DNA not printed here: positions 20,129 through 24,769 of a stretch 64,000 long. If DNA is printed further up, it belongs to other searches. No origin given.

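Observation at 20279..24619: Single 1446-codon ORF with three parts resembling a Wzx-type flippase, a Wzy/ligase-like polymerase and a GT2 transferase, with internal ribosome-binding sites at both junctions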

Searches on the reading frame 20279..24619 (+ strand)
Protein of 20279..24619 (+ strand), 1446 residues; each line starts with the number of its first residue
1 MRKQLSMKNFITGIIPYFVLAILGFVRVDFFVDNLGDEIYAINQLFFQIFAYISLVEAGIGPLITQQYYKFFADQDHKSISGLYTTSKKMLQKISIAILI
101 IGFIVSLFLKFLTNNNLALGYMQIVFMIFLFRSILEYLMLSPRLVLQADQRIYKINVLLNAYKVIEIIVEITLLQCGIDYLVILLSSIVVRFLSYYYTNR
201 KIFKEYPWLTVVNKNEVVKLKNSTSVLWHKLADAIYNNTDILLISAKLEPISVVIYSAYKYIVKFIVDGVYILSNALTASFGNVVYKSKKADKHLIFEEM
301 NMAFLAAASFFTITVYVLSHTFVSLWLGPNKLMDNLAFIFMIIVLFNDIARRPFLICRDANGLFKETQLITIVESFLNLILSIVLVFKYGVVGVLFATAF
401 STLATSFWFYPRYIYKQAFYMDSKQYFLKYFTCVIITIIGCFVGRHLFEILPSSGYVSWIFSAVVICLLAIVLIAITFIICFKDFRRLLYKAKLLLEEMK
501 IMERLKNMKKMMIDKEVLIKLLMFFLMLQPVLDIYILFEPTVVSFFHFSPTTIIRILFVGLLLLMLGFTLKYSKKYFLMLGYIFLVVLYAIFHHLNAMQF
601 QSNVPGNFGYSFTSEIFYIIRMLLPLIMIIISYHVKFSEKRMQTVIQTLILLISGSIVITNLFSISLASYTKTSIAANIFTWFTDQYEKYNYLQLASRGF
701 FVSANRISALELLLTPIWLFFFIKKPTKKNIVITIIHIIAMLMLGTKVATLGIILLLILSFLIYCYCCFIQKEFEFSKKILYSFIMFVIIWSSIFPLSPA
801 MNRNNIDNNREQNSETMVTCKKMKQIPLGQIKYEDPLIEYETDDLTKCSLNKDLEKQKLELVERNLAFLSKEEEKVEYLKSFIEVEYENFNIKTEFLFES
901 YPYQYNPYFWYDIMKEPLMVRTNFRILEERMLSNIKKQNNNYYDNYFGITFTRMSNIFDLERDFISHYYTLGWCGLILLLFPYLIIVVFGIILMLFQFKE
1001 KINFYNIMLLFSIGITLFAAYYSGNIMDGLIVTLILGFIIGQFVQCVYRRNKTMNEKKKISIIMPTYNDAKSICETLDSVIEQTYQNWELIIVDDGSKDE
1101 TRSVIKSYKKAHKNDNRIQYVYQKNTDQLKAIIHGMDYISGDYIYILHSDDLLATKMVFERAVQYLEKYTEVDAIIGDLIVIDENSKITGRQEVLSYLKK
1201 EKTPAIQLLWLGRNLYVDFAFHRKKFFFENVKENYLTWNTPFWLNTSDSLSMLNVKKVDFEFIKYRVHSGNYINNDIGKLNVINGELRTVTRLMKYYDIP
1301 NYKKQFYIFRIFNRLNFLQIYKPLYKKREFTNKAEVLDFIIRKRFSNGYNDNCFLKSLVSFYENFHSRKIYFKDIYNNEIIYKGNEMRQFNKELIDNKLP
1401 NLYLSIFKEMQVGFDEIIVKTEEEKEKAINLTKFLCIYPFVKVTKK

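Call 5: search_protein_families(library=pfam, proteins=[window:20279-24619:+], max_evalue=1)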
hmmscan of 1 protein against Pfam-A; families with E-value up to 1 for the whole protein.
window:20279-24619:+ (1446 aa): 5 families
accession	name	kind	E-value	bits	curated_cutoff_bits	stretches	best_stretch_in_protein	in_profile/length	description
PF13425.11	O-antigen_lig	-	6.2e-54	184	31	1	518-1042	4-454/462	O-antigen ligase like membrane protein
PF00535.33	Glycos_transf_2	-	4.7e-31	108.4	23.3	1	1061-1210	1-147/168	Glycosyl transferase family 2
PF13641.12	Glyco_tranf_2_3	-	2.7e-10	41.1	27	1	1060-1174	3-118/230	Glycosyltransferase like family 2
PF11833.13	CPP1-like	-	0.023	14.8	28.4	1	715-801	77-165/196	Protein CHAPERONE-LIKE PROTEIN OF POR1-like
PF13704.12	Glyco_tranf_2_4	-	0.026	15.4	27.5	1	1089-1157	21-88/98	Glycosyl transferase family 2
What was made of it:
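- Checked: PF00535 GT2 matches aa 1061-1210 (E=5e-31) (call 5).
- Pfam names the family 'O-antigen ligase like' (call 5).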

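Call 6: search_protein_families(library=ncbifam, proteins=[window:20279-24619:+], max_evalue=1)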
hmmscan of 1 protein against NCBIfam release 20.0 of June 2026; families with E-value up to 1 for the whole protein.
window:20279-24619:+ (1446 aa): 23 families
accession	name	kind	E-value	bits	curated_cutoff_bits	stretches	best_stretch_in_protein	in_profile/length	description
NF047683.1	TeichurnBiosyTuaG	equivalog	3.9e-21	75.8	400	1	1054-1169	2-114/252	teichuronic acid biosynthesis protein TuaG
NF053739.1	GlytfEpsEBac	equivalog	5.2e-21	74.8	450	1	1059-1188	2-129/265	glycosyltransferase EpsE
TIGR03937.1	PgaC_IcaA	equivalog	4.3e-19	68.8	422.3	1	1049-1194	36-177/407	poly-beta-1,6-N-acetyl-D-glucosamine synthase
NF007482.0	PRK10073.1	equivalog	2.4e-18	66.2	423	1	1054-1158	2-103/334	glycosyltransferase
NF038302.1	EPS_HpsE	equivalog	2e-14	53.3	300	1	1060-1178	3-123/307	hormogonium polysaccharide biosynthesis glycosyltransferase HpsE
NF050050.1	ProtGlycPglI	equivalog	1.7e-13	50.6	500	1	1058-1188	2-127/306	GalNAc(5)-diNAcBac-PP-undecaprenol beta-1,3-glucosyltransferase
NF041875.1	EPS_EpsD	equivalog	3.6e-13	49.6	370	1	1060-1167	1-105/325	exopolysaccharide biosynthesis glycosyltransferase EpsD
TIGR04283.1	glyco_like_mftF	equivalog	2.3e-12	47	182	1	1060-1164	1-95/221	TIGR04283 family arsenosugar biosynthesis glycosyltransferase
NF038299.1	EPS_HpsN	equivalog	4.5e-12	45.6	425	1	1059-1181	2-121/317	hormogonium polysaccharide biosynthesis glycosyltransferase HpsN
TIGR04242.1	nodulat_NodC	equivalog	6.7e-11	41.8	550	1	1051-1184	41-173/395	chitooligosaccharide synthase NodC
NF007453.0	PRK10018.1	equivalog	1.1e-10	41.6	382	1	1054-1151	2-97/280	colanic acid biosynthesis glycosyltransferase WcaA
TIGR04017.1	WcaA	equivalog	9.7e-10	38.5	495.75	1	1056-1151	3-96/279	colanic acid biosynthesis glycosyltransferase WcaA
NF045692.1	OglycostaseCruG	equivalog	8.9e-09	34.7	600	1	1050-1121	33-101/386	2'-O-glycosyltransferase CruG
TIGR03469.1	HpnB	hypoth_equivalog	4.5e-08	32.5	379.25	1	1034-1125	13-112/386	hopene-associated glycosyltransferase HpnB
NF041394.1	GtaseAglG_Halo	equivalog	1.4e-07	31.2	440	1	1059-1175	2-113/304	glucosyl-dolichyl phosphate glucuronosyltransferase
NF058614.1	PPMAGASynPpgS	equivalog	0.0023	17.4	370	1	1061-1107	3-46/226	polyprenyl-phospho-N-acetylgalactosaminyl synthase PpgS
NF053846.1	glyco_with_XrtP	equivalog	0.034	12.8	520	1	1061-1124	44-103/440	XrtP-associated glycosyltransferase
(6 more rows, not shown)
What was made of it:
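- On Synthase-type processive GT2 (cellulose, hyaluronan, PNAG synthases): Its matches to PgaC and NodC are far below their cut-offs (call 6).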

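Call 8: find_homologous_proteins(query=window:20279-24616:+, max_evalue=1e-10)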
Query window:20279-24616:+ (1446 aa): 7 proteins with E <= 1e-10 among 8000 candidates.
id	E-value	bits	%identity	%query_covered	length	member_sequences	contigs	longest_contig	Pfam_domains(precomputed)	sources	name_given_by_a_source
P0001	0.0e+0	3181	100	100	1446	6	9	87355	PF13425.12,PF13641.13,PF00535.33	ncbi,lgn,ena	-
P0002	0.0e+0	2058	66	100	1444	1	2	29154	PF13425.12,PF13641.13,PF00535.33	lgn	-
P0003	0.0e+0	2010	64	100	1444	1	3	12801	PF13425.12,PF10111.15,PF13641.13,PF00535.33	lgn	-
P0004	2.8e-119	418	34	57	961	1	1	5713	PF13425.12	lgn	-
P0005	1.5e-19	88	33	9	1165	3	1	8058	PF13712.13,PF13632.13,PF10111.15,PF13506.14,PF13641.13,PF00535.33,PF02709.21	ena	-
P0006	8.2e-18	82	26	15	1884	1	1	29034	PF14559.13,PF10111.15,PF13506.14,PF13641.13,PF13371.13,PF00515.35,PF13428.13,PF13181.13,PF00535.33,PF07719.24,PF13374.13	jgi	-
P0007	1.1e-16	78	25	30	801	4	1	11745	PF01943.23,PF04488.22,PF05704.19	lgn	-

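Call 9: list_cluster_members(proteins=[P0001, P0002, P0003, P0004, P0007])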
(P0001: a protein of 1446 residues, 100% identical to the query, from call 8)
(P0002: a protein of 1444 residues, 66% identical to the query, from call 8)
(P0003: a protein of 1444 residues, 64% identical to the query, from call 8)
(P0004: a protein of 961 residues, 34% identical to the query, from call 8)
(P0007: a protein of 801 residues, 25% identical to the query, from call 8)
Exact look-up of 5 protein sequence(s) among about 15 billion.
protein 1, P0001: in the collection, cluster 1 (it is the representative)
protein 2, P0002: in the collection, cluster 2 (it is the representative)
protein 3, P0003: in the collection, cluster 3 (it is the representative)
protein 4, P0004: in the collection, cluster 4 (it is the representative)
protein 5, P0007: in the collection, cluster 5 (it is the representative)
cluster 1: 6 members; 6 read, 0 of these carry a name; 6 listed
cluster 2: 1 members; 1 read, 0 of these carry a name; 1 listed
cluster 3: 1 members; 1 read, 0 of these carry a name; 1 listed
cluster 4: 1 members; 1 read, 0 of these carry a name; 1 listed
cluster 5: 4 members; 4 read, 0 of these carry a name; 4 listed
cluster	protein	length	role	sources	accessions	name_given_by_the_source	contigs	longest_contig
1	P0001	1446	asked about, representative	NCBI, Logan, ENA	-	-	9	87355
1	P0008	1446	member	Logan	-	-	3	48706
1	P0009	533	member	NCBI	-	-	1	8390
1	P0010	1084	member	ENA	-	-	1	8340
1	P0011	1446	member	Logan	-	-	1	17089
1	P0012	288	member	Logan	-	-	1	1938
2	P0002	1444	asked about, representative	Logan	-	-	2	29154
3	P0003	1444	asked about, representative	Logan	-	-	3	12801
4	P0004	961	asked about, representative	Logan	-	-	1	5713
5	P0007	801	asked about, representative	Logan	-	-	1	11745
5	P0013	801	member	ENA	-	-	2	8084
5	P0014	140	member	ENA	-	-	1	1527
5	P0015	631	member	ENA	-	-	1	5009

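Call 11: find_related_loci(query=A1, collection=genome_contigs, flank=10000)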
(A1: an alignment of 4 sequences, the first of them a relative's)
Query A1 (1446 aa) in genome_contigs; peptide patterns used: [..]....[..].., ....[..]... (x = any residue, [..] = any of these).
273 stretches matched a pattern; 20 encode a relative of the query (tblastn E <= 1e-3); 20 distinct loci.
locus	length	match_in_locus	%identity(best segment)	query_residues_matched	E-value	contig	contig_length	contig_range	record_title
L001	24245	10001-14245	48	1-835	4e-134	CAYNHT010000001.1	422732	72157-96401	MAG TPA_asm: uncultured Muribaculaceae bacterium isolate SRP241341_co1_139 genome assembly, contig: NODE_4_length_422732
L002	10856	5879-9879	44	1-1444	4e-133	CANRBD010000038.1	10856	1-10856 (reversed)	MAG: uncultured Bacilli bacterium isolate Lapin-030__bin1 genome assembly, contig: Lapin-030__NODE_7998_length_10856_cov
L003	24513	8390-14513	46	1-1443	1e-125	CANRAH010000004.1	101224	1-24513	MAG: uncultured Bacilli bacterium isolate Lapin-016__bin50 genome assembly, contig: Lapin-016__NODE_156_length_101224_co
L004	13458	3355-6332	43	1-1041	2e-115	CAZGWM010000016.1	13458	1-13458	MAG TPA_asm: uncultured Muribaculaceae bacterium isolate SRP294416_co2_51 genome assembly, contig: NODE_5925_length_1345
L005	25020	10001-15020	42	1-1437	6e-115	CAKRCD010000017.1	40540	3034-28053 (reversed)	MAG: uncultured Bariatricus sp. isolate REFINED_METABAT215_TOP10_CONTIGS_1500_ASSEMBLY_K77_MERGED__Hadza_PheChl_Fiber-Ha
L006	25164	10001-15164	37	1-1437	2e-110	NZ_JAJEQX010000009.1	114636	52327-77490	Ruminococcus turbiniformis strain CLA-AA-H200 NODE_9_length_114636_cov_48.143325, whole genome shotgun sequence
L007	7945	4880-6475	39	1-533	1e-103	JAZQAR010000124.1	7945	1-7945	MAG: Eubacteriales bacterium isolate T1900044642_TS20190108.MAGScoT_cleanbin_000069 SGB_1287_k141_481830, whole genome s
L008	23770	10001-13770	48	1-1437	1e-96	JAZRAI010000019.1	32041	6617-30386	MAG: Acutalibacteraceae bacterium isolate T1900045142_TC20190136.MAGScoT_cleanbin_000017 SGB_4926_k141_2904729, whole ge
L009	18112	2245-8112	38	1-1437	2e-95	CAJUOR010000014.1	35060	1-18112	MAG TPA_asm: uncultured Erysipelatoclostridium sp. isolate MGBC163165 genome assembly, contig: MGBC163165.14, whole geno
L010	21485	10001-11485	40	1-492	6e-95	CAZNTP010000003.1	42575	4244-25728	MAG TPA_asm: uncultured Ruminococcus sp. isolate SRP315200_co1_209 genome assembly, contig: NODE_1008_length_42575_cov_9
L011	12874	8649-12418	40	1-1437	8e-95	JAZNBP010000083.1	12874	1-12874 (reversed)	MAG: Acutalibacteraceae bacterium isolate T1900044741_TS20190207.MAGScoT_cleanbin_000041 SGB_2067_k141_495909, whole gen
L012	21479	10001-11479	39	1-489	9e-92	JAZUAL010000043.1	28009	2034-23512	MAG: Acutalibacteraceae bacterium isolate T1900045320_YK20190009.MAGScoT_cleanbin_000008 SGB_6347_k141_2150357, whole ge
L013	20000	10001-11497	40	9-500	2e-95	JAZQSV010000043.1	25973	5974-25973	MAG: Acutalibacteraceae bacterium isolate T1900045195_TC20190191.MAGScoT_cleanbin_000011 SGB_5315_k141_1358797, whole ge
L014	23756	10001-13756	46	1-1438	5e-100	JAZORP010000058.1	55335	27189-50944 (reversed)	MAG: Acutalibacteraceae bacterium isolate T1900045553_YK20190247.MAGScoT_cleanbin_000006 SGB_7890_k141_2582438, whole ge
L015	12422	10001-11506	37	1-499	6e-89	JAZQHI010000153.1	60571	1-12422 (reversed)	MAG: Acutalibacteraceae bacterium isolate T1900044627_TS20190093.MAGScoT_cleanbin_000084 SGB_966_k141_146076, whole geno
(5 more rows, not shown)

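Call 20: find_encoding_contigs(protein=P0002, flank=10000, max_places=3)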
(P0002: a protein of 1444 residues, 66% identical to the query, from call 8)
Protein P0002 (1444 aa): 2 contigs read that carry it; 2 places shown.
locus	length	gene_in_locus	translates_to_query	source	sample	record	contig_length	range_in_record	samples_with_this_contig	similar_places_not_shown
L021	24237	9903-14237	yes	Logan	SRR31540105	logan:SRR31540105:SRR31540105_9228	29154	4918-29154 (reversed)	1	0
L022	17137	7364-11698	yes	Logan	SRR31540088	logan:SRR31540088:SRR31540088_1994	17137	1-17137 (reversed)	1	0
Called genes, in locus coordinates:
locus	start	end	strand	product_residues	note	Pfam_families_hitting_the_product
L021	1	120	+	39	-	?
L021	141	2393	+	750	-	PF23139:OB_YrrC, PF14490:HHH_RecD2, PF13086:AAA_11 (weak), PF13604:AAA_30, PF01443:Viral_helicase1 (faint), PF13245:AAA_19, PF18335:SH3_13, PF13538:UvrD_C_2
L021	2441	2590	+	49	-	-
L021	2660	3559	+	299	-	PF07719:TPR_2 (faint)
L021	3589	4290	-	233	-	PF01066:CDP-OH_P_transf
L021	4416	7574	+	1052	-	PF01832:Glucosaminidase, PF09479:Flg_new (weak)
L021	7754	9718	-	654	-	PF03793:PASTA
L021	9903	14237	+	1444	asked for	PF13425:O-antigen_lig, PF00535:Glycos_transf_2, PF13641:Glyco_tranf_2_3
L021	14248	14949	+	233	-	PF05704:Caps_synth, PF12919:TcdA_TcdB (faint), PF04488:Gly_transf_sug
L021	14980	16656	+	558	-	PF10131:PTPS_related (weak)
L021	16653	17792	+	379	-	PF20706:GT4-conflict, PF00534:Glycos_transf_1, PF13692:Glyco_trans_1_4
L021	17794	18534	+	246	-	PF03808:Glyco_tran_WecG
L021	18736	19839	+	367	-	PF02350:Epimerase_2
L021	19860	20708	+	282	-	PF01040:UbiA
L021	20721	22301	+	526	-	-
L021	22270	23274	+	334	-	PF00535:Glycos_transf_2, PF10111:Glyco_tranf_2_2, PF13506:Glyco_transf_21, PF13641:Glyco_tranf_2_3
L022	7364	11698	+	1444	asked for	PF13425:O-antigen_lig, PF00535:Glycos_transf_2, PF13641:Glyco_tranf_2_3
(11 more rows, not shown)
